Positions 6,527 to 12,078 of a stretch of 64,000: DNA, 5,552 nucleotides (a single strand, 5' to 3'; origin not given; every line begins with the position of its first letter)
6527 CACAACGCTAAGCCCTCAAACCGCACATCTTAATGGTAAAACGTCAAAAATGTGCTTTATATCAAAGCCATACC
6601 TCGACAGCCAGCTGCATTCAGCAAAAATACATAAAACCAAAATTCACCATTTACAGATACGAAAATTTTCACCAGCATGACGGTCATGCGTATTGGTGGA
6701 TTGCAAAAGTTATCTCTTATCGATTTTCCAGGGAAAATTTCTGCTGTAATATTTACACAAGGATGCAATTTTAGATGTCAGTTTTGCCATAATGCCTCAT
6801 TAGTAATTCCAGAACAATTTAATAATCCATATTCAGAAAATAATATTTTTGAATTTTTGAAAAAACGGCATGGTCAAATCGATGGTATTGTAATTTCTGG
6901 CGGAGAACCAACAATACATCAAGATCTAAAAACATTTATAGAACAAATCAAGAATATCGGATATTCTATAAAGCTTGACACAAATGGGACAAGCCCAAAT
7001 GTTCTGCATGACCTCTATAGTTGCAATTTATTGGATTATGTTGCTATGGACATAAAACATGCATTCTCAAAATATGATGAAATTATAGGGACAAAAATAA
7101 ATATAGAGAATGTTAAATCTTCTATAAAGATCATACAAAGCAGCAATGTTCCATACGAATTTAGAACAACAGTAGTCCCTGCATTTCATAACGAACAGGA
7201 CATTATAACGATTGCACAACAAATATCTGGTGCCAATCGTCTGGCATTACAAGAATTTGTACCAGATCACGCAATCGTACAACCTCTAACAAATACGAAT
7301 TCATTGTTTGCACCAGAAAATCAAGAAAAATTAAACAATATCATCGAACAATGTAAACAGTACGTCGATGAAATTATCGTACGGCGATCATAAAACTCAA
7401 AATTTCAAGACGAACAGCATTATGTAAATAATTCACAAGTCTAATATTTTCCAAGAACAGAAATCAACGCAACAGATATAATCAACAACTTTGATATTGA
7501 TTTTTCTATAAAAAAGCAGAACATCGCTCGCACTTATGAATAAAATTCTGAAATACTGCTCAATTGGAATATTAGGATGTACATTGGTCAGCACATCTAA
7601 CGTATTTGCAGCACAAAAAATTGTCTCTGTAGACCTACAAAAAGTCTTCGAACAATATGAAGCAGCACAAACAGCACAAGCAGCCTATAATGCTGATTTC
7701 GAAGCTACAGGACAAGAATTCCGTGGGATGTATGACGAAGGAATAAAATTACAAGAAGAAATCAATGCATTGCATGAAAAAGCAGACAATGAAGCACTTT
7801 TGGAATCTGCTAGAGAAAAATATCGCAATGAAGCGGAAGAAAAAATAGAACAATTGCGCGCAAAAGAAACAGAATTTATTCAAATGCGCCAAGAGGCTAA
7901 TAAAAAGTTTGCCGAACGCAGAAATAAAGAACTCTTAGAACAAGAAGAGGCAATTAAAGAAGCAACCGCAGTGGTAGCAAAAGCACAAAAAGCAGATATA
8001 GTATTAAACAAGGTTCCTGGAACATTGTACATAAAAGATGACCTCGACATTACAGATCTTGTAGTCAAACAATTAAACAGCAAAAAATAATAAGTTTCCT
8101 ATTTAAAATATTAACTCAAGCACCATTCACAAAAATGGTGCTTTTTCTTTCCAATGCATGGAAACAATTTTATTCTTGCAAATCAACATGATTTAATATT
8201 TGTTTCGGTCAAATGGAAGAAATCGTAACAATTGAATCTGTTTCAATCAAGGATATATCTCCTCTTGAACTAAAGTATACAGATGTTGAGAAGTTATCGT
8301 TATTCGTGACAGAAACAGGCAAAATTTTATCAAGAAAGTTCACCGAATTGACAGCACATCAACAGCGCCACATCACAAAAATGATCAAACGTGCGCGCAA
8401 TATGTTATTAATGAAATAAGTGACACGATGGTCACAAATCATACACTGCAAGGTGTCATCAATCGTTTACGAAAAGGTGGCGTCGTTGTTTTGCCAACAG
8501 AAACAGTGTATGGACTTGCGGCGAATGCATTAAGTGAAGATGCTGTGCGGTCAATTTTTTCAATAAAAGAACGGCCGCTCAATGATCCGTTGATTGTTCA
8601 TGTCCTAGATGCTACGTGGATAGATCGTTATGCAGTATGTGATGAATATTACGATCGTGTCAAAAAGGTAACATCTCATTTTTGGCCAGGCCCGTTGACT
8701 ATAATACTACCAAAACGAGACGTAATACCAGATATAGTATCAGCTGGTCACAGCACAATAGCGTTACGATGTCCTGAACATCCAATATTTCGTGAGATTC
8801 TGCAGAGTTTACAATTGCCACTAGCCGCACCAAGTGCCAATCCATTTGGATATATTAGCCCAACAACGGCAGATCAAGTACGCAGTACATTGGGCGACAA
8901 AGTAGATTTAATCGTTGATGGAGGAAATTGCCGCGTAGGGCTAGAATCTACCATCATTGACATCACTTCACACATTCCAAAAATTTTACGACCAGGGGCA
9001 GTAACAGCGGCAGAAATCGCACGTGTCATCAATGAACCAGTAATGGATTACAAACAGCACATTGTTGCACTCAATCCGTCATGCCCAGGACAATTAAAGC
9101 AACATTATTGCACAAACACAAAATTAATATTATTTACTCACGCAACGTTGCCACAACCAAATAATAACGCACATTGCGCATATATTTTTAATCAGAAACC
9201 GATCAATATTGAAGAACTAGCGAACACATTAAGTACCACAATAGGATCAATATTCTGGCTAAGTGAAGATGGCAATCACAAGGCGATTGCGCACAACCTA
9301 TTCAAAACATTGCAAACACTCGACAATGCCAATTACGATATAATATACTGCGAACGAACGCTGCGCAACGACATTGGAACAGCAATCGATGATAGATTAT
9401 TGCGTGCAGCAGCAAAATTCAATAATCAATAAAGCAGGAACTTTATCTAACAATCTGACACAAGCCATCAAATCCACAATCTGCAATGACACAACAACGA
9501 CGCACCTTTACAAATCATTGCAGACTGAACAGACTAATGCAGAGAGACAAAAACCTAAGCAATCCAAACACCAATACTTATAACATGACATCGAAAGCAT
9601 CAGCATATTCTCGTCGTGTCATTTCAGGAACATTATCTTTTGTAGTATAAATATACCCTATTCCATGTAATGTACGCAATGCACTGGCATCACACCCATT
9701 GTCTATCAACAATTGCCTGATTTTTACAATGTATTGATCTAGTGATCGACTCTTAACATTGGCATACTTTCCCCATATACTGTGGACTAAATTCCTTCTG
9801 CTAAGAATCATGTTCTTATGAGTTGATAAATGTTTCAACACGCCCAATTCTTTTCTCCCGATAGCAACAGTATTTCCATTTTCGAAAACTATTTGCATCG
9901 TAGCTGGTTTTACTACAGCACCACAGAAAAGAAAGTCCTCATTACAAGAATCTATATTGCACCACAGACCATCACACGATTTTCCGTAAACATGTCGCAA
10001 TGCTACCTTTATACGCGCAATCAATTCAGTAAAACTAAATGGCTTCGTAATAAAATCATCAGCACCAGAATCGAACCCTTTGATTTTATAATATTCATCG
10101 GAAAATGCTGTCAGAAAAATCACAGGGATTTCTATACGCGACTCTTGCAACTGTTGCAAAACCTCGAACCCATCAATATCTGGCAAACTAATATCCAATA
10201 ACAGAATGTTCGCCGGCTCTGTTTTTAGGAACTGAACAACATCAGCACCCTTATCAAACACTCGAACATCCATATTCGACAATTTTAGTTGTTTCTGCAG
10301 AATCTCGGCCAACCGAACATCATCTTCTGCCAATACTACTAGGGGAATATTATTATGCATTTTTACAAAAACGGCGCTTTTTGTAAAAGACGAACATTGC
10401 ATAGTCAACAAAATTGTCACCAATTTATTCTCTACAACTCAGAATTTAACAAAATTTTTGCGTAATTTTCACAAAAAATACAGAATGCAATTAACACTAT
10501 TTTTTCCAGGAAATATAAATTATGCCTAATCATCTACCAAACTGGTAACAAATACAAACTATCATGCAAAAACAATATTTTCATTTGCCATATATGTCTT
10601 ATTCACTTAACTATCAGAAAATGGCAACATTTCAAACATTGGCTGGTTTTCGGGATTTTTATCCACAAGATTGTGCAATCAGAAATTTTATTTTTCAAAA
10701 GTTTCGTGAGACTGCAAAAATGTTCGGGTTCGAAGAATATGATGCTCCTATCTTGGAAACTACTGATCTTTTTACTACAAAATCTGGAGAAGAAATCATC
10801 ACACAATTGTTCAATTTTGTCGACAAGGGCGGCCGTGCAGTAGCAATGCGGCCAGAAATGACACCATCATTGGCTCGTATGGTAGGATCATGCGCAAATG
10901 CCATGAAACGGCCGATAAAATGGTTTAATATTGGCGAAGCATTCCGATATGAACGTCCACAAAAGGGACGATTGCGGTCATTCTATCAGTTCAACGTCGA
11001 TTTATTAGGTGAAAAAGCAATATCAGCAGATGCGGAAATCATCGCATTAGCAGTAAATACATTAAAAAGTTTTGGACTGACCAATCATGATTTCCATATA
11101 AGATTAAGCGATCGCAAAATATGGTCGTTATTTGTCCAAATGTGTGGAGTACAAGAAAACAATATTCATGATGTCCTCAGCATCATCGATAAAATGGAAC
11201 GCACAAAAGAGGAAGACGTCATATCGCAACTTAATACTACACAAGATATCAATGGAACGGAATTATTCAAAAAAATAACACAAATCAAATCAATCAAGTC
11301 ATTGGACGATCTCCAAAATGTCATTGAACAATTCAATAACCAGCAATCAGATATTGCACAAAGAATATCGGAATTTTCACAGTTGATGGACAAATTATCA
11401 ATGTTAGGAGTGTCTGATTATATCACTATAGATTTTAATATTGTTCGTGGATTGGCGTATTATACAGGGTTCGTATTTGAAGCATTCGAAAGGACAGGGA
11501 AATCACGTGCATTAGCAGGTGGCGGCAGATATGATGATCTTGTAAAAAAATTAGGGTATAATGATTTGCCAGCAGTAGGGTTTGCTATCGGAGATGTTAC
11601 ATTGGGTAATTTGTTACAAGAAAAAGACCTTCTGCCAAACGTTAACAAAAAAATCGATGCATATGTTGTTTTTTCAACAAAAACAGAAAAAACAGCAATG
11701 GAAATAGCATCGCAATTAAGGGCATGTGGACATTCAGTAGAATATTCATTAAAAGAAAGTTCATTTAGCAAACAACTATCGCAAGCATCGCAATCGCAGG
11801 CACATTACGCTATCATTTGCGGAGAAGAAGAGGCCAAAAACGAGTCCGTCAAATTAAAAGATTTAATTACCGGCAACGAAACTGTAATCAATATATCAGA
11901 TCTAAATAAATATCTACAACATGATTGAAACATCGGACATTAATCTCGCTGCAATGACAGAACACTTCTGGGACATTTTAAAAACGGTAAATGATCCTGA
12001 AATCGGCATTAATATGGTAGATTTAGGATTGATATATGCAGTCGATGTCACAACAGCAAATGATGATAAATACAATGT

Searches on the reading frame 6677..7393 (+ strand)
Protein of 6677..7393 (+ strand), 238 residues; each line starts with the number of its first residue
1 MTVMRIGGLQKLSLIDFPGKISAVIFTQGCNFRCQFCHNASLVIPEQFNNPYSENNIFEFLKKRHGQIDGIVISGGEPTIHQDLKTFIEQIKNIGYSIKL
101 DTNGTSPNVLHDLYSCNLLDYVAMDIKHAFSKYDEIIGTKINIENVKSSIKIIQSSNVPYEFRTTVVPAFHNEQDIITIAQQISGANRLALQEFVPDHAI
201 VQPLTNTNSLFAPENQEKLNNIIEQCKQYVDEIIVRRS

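Call 19: search_protein_families(library=pfam, proteins=[window:6677-7393:+], max_evalue=0.001)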
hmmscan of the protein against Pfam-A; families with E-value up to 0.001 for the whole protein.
window:6677-7393:+ (238 aa): 2 families
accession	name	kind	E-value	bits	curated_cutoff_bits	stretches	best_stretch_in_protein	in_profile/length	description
PF04055.27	Radical_SAM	-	8.5e-23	81.8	29.5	1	24-181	1-164/166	Radical SAM superfamily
PF13353.11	Fer4_12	-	7.8e-10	39.6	22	1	23-125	8-112/137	4Fe-4S single cluster domain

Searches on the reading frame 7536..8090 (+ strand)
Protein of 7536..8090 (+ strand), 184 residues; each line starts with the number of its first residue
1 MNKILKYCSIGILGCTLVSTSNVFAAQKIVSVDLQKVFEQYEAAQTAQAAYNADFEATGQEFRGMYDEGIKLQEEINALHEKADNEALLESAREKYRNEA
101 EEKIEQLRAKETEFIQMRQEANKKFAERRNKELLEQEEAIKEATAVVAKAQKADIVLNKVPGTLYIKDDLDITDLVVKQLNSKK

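Call 19: search_protein_families(library=pfam, proteins=[window:7536-8090:+], max_evalue=0.001)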
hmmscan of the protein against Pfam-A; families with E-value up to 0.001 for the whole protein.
window:7536-8090:+ (184 aa): 1 family
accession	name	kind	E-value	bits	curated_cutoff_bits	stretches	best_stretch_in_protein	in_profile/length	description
PF03938.19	OmpH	-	6.4e-21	75.5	32.4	1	28-180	1-141/141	Outer membrane protein (OmpH-like)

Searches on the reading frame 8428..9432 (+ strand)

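Call 19: search_protein_families(library=pfam, proteins=[window:8428-9432:+], max_evalue=0.001)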
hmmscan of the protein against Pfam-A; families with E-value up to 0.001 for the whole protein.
window:8428-9432:+ (334 aa): 2 families
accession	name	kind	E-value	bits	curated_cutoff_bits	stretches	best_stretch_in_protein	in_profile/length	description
PF01300.24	Sua5_yciO_yrdC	-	7.8e-58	195.3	25.1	1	13-190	2-178/178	Telomere recombination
PF03481.19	Sua5_C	-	6.1e-20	72.6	22.9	1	192-329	1-136/136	Threonylcarbamoyl-AMP synthase, C-terminal domain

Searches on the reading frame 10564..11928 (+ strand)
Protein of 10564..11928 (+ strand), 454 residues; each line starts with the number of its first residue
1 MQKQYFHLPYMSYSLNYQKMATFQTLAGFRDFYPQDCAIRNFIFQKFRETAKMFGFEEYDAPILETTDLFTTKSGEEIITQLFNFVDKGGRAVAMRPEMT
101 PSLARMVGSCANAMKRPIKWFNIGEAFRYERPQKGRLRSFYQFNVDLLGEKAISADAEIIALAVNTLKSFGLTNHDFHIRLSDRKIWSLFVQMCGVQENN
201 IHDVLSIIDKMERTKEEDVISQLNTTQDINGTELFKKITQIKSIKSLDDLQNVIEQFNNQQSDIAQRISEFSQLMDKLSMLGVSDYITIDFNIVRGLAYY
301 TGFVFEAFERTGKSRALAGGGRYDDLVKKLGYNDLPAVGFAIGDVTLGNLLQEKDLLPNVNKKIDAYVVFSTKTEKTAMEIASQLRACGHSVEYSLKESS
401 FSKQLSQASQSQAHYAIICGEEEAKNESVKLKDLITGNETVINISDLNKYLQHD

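Call 11: find_encoding_contigs(protein=window:10564-11928:+, flank=10000, max_places=1)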
Protein window:10564-11928:+ (454 aa): 3 contigs read that carry it; 1 place shown.
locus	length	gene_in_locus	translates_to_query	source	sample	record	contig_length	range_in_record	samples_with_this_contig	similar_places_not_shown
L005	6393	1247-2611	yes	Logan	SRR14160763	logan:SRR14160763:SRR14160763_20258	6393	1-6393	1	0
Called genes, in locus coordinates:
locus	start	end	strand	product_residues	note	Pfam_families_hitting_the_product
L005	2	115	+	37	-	?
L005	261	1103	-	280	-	PF00072:Response_reg, PF00486:Trans_reg_C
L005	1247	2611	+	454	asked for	PF13393:tRNA-synt_His, PF00587:tRNA-synt_2b (weak), PF03129:HGTP_anticodon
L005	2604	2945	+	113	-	PF01883:FeS_assembly_P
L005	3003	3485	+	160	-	PF05932:CesT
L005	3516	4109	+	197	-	PF13302:Acetyltransf_3, PF13420:Acetyltransf_4 (weak), PF00583:Acetyltransf_1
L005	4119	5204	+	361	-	PF03739:LptF_LptG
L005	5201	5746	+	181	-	-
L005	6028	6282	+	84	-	PF00312:Ribosomal_S15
